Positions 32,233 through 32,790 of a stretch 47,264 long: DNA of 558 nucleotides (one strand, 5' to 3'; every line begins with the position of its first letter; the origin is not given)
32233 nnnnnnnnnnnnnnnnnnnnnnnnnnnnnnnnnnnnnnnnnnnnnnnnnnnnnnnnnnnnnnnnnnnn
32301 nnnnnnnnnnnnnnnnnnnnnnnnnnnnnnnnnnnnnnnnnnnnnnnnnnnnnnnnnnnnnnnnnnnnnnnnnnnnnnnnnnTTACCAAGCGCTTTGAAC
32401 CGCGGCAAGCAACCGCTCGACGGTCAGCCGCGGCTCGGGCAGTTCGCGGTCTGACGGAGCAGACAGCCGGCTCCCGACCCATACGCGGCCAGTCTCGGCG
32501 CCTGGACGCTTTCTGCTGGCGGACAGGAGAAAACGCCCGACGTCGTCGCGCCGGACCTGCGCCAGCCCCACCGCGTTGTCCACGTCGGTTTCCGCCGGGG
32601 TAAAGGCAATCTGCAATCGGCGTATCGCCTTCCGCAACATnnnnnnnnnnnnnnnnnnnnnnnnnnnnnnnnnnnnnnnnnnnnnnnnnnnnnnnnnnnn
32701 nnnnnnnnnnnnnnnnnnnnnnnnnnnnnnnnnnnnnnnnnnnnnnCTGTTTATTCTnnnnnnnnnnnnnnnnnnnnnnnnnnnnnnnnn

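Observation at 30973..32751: Lower-GC 1.56-kb insertion flanked by 111-bp direct repeats duplicates the 5' end of a GT-C gene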

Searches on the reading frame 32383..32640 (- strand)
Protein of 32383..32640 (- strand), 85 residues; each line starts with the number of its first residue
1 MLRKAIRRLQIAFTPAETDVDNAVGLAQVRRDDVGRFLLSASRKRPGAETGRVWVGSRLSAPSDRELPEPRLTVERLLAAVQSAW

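Call 9: search_protein_families(library=pfam, proteins=[window:32383-32640:-], max_evalue=0.1)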
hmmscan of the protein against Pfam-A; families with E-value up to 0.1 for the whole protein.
window:32383-32640:- (85 aa): 0 families

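Call 10: search_protein_families(library=phrogs, proteins=[window:32383-32640:-], max_evalue=0.1)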
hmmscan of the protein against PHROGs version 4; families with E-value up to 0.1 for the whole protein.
window:32383-32640:- (85 aa): 0 families

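Call 34: find_encoding_contigs(protein=window:32383-32640:-, flank=6000, max_places=10)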
Protein window:32383-32640:- (85 aa): 2 contigs read that carry it; 2 places shown.
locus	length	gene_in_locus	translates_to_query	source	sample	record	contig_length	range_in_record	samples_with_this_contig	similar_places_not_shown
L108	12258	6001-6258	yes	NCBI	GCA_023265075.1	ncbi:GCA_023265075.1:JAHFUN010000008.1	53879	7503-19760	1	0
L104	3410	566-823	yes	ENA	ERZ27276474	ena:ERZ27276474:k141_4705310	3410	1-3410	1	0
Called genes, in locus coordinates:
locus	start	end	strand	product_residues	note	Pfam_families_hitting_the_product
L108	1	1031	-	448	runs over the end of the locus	PF25788:Ig_Rha78A_N (faint)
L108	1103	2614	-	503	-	-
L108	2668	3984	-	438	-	-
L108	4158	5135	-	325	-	PF00535:Glycos_transf_2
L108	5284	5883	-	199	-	PF09335:VTT_dom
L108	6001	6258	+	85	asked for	-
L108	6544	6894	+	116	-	-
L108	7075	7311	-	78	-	-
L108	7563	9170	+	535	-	-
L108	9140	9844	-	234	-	-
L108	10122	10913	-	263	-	PF00459:Inositol_P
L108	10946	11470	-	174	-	PF13581:HATPase_c_2, PF02518:HATPase_c (weak)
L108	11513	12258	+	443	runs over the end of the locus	PF00275:EPSP_synthase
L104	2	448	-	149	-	?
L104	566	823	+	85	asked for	-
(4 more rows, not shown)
